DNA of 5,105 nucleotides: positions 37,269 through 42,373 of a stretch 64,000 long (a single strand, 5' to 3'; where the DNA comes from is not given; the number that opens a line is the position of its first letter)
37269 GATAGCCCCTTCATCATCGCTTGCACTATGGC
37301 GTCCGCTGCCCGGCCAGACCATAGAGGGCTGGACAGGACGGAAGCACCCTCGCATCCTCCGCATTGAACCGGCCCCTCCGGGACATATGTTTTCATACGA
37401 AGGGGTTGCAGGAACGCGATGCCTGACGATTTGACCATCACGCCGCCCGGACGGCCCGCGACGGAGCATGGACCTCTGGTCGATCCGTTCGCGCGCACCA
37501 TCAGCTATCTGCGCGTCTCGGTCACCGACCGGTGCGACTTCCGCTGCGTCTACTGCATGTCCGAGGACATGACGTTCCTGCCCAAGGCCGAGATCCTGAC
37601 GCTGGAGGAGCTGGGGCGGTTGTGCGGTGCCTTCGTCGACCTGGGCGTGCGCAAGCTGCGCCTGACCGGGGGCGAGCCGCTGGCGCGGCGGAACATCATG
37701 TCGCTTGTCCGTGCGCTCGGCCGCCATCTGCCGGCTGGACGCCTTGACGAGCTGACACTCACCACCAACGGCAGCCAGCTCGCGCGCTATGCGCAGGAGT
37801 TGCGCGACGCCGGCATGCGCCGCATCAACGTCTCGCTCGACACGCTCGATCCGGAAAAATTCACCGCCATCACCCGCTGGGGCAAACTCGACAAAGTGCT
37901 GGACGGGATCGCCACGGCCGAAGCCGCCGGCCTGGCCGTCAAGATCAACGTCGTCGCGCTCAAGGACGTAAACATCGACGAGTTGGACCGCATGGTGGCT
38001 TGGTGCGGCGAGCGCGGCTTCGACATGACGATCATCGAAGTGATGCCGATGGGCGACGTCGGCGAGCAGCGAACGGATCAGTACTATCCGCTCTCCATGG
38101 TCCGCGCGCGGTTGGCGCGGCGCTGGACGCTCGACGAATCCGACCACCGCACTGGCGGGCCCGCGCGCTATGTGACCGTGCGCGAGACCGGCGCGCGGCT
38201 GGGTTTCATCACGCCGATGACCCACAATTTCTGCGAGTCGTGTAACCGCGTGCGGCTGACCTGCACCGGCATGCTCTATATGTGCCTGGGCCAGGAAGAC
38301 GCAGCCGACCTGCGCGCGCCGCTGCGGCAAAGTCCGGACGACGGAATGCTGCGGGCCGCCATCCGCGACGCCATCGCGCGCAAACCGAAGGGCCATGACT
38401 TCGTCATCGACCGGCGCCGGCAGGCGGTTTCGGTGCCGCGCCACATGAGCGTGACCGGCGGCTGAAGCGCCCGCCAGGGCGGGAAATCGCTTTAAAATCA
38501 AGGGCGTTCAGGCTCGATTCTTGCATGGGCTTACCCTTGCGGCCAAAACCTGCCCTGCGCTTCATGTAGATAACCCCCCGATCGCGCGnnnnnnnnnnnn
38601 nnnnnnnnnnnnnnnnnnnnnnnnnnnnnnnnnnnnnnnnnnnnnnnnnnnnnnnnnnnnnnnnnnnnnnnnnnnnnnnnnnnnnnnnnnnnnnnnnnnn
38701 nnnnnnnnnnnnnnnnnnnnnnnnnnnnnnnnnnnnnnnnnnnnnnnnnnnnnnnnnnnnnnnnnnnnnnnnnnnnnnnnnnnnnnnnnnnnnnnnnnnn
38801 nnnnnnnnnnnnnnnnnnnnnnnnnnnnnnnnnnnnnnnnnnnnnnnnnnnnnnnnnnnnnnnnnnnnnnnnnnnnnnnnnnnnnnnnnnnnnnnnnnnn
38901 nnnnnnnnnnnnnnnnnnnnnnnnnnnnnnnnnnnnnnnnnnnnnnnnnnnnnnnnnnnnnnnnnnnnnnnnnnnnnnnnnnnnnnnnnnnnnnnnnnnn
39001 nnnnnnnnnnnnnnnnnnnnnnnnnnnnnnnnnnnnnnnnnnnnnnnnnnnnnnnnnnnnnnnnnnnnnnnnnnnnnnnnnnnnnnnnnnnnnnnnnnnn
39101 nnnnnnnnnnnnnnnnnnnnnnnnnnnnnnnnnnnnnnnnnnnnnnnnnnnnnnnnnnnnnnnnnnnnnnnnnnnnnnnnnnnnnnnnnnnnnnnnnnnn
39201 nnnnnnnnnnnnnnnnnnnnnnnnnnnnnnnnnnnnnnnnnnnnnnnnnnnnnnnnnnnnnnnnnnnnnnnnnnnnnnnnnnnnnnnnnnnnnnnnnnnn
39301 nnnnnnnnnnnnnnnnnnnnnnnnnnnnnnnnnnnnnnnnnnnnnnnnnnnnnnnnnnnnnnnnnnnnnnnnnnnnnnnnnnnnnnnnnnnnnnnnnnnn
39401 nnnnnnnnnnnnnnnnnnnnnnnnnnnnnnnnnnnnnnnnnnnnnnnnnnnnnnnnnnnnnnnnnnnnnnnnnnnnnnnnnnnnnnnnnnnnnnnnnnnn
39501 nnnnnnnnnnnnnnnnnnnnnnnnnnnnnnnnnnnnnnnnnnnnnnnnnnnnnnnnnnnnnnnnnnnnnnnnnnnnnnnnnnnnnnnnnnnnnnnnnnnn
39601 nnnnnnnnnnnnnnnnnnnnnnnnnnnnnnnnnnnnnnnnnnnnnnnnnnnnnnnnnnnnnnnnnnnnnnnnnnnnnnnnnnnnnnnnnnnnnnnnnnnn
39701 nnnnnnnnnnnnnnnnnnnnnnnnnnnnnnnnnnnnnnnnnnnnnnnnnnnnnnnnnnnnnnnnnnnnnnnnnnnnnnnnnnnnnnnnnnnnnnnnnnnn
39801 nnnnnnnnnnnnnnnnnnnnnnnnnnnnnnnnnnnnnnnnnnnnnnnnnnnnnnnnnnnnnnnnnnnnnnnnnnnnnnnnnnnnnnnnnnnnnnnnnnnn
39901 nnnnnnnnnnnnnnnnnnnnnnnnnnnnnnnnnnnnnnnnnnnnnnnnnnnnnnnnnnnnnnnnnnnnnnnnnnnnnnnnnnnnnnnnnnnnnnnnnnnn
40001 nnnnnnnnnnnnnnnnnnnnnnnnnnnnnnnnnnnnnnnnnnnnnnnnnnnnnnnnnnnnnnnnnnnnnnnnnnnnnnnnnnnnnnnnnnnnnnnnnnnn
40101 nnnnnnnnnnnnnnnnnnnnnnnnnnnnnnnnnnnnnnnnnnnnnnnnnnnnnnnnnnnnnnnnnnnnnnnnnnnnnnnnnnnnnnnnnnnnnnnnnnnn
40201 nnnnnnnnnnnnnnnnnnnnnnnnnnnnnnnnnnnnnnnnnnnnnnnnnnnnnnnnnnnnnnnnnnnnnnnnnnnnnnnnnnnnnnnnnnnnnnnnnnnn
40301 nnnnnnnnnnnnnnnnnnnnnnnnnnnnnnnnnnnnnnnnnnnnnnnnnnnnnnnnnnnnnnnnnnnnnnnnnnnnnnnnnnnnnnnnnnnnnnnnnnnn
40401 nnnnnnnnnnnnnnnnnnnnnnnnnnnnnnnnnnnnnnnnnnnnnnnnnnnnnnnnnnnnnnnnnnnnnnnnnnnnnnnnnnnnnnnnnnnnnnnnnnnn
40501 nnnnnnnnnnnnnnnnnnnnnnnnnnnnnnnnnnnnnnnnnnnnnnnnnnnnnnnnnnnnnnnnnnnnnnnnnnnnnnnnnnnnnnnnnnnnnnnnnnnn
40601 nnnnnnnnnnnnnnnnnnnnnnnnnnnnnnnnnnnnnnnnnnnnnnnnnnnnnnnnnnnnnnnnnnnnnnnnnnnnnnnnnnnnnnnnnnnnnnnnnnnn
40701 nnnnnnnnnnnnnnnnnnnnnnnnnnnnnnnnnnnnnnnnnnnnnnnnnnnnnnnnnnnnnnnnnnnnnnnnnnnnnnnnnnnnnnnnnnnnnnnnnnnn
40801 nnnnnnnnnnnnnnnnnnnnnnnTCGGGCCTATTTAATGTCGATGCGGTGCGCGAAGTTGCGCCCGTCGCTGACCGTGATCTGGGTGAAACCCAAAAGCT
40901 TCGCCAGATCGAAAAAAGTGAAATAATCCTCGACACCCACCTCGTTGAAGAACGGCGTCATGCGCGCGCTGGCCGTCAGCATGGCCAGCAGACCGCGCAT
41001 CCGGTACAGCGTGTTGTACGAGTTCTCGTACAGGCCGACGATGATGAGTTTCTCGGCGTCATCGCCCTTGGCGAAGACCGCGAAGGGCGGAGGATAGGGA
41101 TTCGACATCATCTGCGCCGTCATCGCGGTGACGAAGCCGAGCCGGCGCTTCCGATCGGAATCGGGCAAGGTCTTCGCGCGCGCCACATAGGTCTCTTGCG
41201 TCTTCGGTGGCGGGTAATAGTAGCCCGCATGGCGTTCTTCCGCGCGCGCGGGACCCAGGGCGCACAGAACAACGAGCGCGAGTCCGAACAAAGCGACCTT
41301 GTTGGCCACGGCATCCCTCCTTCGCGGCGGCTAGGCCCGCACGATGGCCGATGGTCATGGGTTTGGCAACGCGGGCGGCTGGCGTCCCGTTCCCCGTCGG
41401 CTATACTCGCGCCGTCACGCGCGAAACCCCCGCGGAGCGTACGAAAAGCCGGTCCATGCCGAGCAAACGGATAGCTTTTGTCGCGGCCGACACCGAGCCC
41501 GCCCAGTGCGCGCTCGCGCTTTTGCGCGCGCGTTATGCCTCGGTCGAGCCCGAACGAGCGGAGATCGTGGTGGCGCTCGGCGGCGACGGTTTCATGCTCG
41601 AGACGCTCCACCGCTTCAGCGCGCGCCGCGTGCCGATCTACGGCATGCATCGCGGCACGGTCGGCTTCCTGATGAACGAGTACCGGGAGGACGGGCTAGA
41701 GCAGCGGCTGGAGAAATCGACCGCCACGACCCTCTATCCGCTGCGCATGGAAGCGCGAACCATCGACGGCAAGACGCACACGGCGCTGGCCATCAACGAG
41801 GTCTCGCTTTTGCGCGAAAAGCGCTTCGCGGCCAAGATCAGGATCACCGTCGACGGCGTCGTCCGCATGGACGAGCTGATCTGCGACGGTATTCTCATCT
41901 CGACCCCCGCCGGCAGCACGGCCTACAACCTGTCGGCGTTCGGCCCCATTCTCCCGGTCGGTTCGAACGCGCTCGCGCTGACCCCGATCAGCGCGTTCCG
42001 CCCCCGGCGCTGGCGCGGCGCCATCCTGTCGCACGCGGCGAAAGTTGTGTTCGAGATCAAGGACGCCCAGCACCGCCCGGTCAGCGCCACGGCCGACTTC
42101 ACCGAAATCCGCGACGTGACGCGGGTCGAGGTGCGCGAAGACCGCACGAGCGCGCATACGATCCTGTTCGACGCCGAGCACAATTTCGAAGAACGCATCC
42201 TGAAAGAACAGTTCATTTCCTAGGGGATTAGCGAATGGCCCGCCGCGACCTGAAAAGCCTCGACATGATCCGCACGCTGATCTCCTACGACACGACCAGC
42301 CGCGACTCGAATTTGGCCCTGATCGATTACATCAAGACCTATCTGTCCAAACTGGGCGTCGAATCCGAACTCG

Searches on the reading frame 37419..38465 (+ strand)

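Call 93: search_protein_families(library=pfam, max_evalue=0.00001, proteins=[window:37419-38465:+])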
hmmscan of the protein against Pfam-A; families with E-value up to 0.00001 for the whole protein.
window:37419-38465:+ (348 aa): 3 families
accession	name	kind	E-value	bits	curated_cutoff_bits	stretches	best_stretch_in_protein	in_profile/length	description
PF06463.18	Mob_synth_C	-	8.1e-39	132.9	37.4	1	202-327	2-127/128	Molybdenum Cofactor Synthesis C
PF04055.27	Radical_SAM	-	4.2e-32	112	29.5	1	33-195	1-165/166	Radical SAM superfamily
PF13353.11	Fer4_12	-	4.2e-06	27.5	22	1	37-141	13-114/137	4Fe-4S single cluster domain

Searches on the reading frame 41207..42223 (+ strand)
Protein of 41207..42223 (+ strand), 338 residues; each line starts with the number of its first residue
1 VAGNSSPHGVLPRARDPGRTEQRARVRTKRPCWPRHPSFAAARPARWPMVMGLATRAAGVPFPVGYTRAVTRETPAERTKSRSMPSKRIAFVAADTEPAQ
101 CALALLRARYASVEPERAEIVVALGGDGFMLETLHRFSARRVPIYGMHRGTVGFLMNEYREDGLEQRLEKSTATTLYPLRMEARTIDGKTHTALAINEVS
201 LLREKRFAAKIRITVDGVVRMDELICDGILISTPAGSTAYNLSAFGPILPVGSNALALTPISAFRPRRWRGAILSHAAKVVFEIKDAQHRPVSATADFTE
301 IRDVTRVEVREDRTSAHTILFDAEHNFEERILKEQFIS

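Call 94: search_protein_families(library=pfam, max_evalue=0.00001, proteins=[window:41207-42223:+])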
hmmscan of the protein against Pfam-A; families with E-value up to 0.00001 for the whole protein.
window:41207-42223:+ (338 aa): 2 families
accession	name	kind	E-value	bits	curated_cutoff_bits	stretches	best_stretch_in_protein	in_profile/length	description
PF20143.4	NAD_kinase_C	-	2.1e-10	40.8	23.7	1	197-292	2-95/126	ATP-NAD kinase C-terminal domain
PF01513.26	NAD_kinase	-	3e-07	31.3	25.5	1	112-158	67-113/130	ATP-NAD kinase N-terminal domain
